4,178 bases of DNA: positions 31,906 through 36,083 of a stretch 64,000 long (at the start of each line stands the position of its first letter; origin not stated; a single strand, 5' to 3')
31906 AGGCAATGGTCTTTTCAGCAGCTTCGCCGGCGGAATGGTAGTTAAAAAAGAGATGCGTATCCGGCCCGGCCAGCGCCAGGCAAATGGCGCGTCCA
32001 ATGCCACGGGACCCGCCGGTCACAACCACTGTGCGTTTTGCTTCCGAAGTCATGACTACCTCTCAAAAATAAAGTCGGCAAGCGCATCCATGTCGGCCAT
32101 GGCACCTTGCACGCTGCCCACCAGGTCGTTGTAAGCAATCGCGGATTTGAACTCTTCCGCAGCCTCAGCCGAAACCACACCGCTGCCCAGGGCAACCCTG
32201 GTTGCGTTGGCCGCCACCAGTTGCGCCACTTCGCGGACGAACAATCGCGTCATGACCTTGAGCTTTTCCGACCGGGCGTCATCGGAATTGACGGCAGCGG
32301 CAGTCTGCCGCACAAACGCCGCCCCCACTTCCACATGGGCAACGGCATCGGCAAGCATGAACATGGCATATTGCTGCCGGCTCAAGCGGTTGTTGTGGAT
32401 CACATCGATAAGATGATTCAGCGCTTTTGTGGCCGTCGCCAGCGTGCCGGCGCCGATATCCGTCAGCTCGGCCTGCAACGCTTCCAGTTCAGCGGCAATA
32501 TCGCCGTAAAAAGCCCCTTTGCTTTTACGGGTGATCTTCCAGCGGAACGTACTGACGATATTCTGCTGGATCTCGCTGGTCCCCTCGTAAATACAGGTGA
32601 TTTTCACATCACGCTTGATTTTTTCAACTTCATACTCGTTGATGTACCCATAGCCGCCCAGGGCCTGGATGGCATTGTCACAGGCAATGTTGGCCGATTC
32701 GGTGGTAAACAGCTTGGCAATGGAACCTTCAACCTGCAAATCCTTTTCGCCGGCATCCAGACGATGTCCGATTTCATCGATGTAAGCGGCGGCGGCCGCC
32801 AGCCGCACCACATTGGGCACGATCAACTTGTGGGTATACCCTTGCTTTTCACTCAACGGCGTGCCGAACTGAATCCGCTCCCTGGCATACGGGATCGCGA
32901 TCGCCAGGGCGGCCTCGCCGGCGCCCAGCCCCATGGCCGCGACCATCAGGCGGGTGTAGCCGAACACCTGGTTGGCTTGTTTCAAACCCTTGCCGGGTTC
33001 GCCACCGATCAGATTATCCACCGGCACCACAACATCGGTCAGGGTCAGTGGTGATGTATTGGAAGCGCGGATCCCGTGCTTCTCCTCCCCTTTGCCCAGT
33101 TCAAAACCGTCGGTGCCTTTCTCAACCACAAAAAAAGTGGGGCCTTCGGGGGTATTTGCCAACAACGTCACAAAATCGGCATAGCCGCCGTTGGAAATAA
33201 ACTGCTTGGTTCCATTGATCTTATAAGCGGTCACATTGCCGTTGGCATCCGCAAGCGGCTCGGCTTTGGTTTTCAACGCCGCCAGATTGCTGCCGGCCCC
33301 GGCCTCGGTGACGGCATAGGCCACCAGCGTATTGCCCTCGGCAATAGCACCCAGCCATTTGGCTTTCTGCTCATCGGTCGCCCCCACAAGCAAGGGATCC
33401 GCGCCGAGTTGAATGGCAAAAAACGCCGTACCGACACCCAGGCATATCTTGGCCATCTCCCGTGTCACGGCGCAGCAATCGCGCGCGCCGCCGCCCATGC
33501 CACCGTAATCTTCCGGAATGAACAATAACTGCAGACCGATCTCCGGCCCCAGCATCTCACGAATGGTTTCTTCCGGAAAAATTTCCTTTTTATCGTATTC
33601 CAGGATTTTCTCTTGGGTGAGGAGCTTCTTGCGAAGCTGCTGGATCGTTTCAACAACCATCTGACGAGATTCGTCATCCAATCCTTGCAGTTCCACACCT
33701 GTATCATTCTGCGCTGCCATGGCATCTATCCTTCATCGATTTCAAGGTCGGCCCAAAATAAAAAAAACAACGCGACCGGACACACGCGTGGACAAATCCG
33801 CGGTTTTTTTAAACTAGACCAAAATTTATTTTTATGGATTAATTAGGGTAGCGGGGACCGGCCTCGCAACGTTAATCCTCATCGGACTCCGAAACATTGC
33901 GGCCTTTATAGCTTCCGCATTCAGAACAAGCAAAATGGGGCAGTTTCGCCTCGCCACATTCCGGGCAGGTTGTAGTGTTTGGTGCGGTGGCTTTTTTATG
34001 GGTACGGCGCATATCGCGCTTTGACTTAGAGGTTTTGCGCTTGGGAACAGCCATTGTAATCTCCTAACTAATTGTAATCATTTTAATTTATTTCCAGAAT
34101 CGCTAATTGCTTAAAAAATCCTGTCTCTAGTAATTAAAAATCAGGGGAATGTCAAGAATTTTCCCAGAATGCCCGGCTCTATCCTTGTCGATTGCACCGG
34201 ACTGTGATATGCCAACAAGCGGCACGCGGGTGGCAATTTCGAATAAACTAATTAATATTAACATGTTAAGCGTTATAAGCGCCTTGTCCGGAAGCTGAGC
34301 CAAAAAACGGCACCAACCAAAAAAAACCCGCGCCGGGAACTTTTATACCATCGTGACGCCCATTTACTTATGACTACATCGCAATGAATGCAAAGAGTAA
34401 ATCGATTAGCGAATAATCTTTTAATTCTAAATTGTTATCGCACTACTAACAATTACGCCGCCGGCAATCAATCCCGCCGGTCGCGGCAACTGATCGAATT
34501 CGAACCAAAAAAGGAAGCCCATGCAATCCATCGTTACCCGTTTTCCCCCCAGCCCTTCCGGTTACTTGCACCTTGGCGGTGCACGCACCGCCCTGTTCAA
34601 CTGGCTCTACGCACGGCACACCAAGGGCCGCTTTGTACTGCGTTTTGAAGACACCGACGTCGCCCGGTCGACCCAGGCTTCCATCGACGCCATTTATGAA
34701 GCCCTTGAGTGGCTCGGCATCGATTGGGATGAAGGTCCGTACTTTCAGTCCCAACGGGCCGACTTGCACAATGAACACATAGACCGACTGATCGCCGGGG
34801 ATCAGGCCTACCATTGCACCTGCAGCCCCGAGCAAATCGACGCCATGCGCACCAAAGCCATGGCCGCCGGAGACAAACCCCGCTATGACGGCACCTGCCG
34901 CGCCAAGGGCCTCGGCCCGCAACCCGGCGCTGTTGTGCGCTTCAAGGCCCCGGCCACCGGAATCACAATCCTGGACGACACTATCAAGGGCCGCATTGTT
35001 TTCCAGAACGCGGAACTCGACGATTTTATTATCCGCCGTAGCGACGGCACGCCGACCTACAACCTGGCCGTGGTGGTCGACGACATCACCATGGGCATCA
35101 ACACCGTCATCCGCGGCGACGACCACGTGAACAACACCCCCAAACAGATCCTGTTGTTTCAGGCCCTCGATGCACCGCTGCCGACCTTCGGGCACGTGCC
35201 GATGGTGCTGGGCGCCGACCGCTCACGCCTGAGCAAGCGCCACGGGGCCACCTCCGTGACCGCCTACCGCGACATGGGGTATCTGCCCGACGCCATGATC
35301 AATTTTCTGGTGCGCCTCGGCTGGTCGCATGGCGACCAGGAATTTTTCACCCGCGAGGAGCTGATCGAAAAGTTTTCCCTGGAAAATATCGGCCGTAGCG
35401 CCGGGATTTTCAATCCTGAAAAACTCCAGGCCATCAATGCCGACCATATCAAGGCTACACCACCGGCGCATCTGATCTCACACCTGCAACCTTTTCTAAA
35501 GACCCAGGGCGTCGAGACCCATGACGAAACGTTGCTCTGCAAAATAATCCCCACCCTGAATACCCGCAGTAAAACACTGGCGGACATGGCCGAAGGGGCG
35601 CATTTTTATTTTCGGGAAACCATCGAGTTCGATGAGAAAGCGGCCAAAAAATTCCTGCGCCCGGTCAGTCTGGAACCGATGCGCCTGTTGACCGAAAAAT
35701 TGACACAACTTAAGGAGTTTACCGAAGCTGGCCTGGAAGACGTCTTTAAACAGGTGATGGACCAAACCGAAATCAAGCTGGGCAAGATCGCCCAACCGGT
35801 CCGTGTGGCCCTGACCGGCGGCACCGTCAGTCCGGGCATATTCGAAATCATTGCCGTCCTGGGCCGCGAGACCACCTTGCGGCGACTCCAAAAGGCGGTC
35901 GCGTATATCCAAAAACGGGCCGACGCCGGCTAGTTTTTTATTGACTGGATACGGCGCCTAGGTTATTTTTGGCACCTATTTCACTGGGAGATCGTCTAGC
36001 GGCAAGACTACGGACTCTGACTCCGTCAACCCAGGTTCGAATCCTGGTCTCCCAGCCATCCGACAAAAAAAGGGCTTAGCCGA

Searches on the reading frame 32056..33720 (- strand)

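Call 84: search_protein_families(library=pfam, proteins=[window:32056-33720:-], max_evalue=0.00001)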
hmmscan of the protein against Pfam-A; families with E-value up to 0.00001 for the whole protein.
window:32056-33720:- (554 aa): 5 families
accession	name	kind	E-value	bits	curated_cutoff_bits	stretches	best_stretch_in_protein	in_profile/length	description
PF00441.29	Acyl-CoA_dh_1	-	7.2e-39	133.8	22.4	1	243-390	1-146/150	Acyl-CoA dehydrogenase, C-terminal domain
PF02771.21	Acyl-CoA_dh_N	-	1.7e-19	70.7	22.9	1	17-129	2-112/113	Acyl-CoA dehydrogenase, N-terminal domain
PF02770.24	Acyl-CoA_dh_M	-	4.6e-19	68.8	33.3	1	134-230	1-97/97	Acyl-CoA dehydrogenase, middle domain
PF08028.16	Acyl-CoA_dh_2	-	6.8e-17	62.4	22.7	1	258-382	1-133/134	Acyl-CoA dehydrogenase, C-terminal domain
PF22924.1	ACOX_C_alpha1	-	9.2e-07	29.2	27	0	325-383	100-158/169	Acyl-CoA oxidase, C-alpha1 domain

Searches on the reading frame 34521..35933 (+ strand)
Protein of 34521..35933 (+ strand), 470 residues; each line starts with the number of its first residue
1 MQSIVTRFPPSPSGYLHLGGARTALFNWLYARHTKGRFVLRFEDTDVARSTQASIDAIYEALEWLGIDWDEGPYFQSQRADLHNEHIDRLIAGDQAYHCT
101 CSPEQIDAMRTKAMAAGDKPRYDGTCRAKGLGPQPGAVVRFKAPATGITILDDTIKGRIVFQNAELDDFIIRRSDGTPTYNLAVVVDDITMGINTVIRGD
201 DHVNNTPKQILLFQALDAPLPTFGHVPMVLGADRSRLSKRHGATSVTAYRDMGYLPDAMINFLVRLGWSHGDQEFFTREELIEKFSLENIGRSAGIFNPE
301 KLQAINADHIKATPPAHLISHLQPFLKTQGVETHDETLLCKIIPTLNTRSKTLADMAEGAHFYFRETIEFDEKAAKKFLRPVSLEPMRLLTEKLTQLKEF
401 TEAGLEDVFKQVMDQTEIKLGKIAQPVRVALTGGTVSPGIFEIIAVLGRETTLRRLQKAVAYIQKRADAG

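Call 84: search_protein_families(library=pfam, proteins=[window:34521-35933:+], max_evalue=0.00001)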
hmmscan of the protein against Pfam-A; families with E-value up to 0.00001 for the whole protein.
window:34521-35933:+ (470 aa): 2 families
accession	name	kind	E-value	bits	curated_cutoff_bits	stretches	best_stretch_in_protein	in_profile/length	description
PF00749.27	tRNA-synt_1c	-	1e-96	324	23.4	1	4-303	2-313/314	tRNA synthetases class I (E and Q), catalytic domain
PF19269.4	Anticodon_2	-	1.4e-39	136.2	23.6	1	318-459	2-140/141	Anticodon binding domain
